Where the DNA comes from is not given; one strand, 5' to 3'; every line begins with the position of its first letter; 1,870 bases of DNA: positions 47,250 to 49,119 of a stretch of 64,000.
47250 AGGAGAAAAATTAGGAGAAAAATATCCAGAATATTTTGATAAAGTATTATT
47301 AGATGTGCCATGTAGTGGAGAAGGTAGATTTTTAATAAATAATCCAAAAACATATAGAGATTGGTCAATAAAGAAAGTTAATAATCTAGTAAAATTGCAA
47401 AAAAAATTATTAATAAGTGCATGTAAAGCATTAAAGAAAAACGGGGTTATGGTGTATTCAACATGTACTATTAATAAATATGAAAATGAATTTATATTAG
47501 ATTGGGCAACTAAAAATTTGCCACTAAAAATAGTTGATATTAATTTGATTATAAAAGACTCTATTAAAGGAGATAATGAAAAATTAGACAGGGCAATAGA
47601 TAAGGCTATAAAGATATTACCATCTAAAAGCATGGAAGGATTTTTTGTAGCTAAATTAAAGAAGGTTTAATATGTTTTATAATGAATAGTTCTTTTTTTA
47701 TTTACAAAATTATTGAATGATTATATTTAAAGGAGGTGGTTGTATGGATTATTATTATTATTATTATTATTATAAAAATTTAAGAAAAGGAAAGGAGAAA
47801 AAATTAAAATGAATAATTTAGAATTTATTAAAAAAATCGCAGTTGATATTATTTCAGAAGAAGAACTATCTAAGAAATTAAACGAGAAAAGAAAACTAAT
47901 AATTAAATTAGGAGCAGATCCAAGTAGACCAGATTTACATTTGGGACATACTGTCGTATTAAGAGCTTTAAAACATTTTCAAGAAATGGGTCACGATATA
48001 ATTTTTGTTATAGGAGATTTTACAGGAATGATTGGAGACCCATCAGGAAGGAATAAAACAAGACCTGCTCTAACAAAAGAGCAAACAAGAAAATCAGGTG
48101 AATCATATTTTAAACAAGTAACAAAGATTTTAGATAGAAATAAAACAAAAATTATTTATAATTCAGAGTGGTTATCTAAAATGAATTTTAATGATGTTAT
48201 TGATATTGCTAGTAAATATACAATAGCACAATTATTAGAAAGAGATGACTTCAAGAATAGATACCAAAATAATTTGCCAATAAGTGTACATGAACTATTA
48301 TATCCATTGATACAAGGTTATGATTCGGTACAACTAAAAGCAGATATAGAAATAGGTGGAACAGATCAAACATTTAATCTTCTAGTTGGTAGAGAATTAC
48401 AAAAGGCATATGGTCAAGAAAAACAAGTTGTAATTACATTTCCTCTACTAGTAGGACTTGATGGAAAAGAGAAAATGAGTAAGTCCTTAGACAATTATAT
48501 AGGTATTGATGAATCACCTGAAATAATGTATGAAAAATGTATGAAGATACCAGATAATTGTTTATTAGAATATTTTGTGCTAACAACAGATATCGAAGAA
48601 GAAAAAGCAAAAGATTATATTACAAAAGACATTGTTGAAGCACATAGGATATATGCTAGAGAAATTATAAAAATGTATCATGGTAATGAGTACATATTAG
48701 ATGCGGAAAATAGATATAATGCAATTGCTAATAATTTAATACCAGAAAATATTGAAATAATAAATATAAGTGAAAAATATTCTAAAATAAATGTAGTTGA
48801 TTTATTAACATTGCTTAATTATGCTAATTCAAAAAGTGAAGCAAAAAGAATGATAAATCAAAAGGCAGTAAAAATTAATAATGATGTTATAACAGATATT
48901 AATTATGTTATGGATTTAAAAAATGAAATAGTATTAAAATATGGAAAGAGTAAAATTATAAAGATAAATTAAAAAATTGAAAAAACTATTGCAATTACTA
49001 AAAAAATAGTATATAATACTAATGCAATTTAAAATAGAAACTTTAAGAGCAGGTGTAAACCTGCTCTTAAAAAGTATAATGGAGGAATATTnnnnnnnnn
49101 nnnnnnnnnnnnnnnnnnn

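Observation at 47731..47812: Translationally coupled uORF of eight consecutive Tyr codons upstream of tyrS (tyrosine-sensing leader instead of a T-box?)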

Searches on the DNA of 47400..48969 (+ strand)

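Call 4: search_rna_families(source=window, start=47400, end=48000, threshold=evalue, max_evalue=10)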
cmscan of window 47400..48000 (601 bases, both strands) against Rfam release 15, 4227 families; matches with E-value up to 10: 1.
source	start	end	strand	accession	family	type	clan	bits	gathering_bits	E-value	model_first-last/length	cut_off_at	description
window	47566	47646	+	RF00357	snoR44_J54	Gene; snRNA; snoRNA; CD-box;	CL00069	14.8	48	9.4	1-97/97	no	Small nucleolar RNA R44/J54/Z268 family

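Call 13: search_rna_families(sources=[L060, L063, L035, L059, L061, L123, L122, L104, L127, L076, L058, L106, L065, L037, L062, L125, L082, L002, L006, L001], threshold=gathering)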
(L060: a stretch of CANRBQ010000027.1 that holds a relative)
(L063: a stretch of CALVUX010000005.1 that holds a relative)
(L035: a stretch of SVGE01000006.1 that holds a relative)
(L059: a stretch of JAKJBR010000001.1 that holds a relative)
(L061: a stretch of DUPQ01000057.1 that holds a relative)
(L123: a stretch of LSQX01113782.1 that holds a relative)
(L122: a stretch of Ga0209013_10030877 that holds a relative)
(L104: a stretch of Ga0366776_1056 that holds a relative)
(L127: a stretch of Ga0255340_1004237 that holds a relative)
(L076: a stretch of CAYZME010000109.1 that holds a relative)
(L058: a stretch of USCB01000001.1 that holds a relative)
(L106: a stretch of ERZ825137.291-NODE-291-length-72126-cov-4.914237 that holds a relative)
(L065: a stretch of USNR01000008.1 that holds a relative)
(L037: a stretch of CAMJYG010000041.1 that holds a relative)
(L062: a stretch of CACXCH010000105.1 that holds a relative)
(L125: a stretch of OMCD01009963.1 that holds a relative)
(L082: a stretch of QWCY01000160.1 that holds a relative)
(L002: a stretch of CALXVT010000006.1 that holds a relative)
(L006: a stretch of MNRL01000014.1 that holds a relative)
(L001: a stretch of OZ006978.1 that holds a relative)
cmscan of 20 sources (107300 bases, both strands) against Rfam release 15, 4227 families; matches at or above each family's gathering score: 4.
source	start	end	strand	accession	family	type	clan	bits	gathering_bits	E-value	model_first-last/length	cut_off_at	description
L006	2172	2357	+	RF00230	T-box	Cis-reg; leader;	-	100.6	93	9.1e-21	1-219/219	no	T-box leader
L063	2175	2364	+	RF00230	T-box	Cis-reg; leader;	-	97.4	93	5.9e-20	1-219/219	no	T-box leader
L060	2174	2365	+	RF00230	T-box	Cis-reg; leader;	-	96.1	93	1.3e-19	1-219/219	no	T-box leader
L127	2313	2386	-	RF00005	tRNA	Gene; tRNA;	CL00001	64.7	29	1.5e-11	1-71/71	no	tRNA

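Call 15: search_rna_families(sources=[L059, L123, L122, L104, L127, L076, L058, L106, L065, L037, L035, L062], threshold=evalue, max_evalue=0.01)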
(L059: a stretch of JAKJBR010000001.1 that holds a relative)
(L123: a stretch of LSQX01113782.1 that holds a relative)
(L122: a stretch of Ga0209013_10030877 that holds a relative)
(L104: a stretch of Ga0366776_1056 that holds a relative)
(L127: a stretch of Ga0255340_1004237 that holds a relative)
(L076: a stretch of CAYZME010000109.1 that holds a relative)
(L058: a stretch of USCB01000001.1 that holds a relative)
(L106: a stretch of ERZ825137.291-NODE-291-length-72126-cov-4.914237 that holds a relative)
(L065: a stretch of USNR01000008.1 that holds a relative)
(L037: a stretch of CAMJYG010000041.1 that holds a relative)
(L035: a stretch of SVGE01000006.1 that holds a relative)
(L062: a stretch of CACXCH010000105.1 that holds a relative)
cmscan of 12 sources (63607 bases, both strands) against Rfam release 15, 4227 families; matches with E-value up to 0.01: 6.
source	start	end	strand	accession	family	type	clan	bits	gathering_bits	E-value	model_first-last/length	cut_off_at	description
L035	2189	2375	+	RF00230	T-box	Cis-reg; leader;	-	87.1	93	1.6e-17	1-219/219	no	T-box leader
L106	1679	1865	+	RF00230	T-box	Cis-reg; leader;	-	82.6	93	2.2e-16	1-219/219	no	T-box leader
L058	2178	2365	+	RF00230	T-box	Cis-reg; leader;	-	80.1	93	9.8e-16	1-219/219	no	T-box leader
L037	2184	2376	+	RF00230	T-box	Cis-reg; leader;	-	71.6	93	1.5e-13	1-219/219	no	T-box leader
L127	2313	2386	-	RF00005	tRNA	Gene; tRNA;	CL00001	64.7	29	9e-12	1-71/71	no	tRNA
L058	1115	1169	+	RF02054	STnc420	Gene; sRNA;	-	35.5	70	0.0023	1-58/58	no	Salmonella enterica sRNA STnc420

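Call 40: search_rna_families(sources=[L164, L169, L170, L172, L174, L175, L178, L181, L183, L186, L162], threshold=evalue, max_evalue=0.01)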
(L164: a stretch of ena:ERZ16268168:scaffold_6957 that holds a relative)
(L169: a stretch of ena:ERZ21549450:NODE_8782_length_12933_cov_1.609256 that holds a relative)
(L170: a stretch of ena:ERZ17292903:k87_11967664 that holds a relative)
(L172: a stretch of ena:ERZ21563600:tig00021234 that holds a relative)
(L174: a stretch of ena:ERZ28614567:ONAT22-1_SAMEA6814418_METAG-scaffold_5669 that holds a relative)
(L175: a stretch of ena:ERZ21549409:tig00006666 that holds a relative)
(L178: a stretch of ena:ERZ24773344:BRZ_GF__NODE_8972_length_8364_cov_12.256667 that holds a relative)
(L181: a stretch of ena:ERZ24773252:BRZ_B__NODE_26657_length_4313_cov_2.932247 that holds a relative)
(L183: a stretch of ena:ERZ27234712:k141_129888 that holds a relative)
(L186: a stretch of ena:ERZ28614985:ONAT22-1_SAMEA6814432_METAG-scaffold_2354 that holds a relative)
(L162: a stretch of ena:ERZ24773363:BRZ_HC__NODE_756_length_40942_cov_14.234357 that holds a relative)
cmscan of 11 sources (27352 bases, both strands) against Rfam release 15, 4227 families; matches with E-value up to 0.01: 7.
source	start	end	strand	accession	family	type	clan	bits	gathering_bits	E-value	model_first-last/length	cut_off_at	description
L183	381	573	+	RF00230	T-box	Cis-reg; leader;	-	61.9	93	2.1e-11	1-219/219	no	T-box leader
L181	381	573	+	RF00230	T-box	Cis-reg; leader;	-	61.6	93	2.5e-11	1-219/219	no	T-box leader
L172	381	573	+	RF00230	T-box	Cis-reg; leader;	-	61.5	93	2.7e-11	1-219/219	no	T-box leader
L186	338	559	+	RF00230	T-box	Cis-reg; leader;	-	60.6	93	4.6e-11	1-219/219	no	T-box leader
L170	379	573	+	RF00230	T-box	Cis-reg; leader;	-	58.7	93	1.4e-10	1-219/219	no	T-box leader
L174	441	635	+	RF00230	T-box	Cis-reg; leader;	-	58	93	2.1e-10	1-219/219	no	T-box leader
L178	483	677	+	RF00230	T-box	Cis-reg; leader;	-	57.9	93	2.2e-10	1-219/219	no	T-box leader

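Call 59: search_rna_families(source=L170, start=330, end=720, threshold=evalue, max_evalue=0.001, show_alignments=1)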
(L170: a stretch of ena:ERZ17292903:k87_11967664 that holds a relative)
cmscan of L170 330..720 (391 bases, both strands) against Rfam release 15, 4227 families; matches with E-value up to 0.001: 1.
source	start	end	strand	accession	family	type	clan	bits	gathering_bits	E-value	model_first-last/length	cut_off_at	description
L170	379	573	+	RF00230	T-box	Cis-reg; leader;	-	58.7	93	2e-12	1-219/219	no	T-box leader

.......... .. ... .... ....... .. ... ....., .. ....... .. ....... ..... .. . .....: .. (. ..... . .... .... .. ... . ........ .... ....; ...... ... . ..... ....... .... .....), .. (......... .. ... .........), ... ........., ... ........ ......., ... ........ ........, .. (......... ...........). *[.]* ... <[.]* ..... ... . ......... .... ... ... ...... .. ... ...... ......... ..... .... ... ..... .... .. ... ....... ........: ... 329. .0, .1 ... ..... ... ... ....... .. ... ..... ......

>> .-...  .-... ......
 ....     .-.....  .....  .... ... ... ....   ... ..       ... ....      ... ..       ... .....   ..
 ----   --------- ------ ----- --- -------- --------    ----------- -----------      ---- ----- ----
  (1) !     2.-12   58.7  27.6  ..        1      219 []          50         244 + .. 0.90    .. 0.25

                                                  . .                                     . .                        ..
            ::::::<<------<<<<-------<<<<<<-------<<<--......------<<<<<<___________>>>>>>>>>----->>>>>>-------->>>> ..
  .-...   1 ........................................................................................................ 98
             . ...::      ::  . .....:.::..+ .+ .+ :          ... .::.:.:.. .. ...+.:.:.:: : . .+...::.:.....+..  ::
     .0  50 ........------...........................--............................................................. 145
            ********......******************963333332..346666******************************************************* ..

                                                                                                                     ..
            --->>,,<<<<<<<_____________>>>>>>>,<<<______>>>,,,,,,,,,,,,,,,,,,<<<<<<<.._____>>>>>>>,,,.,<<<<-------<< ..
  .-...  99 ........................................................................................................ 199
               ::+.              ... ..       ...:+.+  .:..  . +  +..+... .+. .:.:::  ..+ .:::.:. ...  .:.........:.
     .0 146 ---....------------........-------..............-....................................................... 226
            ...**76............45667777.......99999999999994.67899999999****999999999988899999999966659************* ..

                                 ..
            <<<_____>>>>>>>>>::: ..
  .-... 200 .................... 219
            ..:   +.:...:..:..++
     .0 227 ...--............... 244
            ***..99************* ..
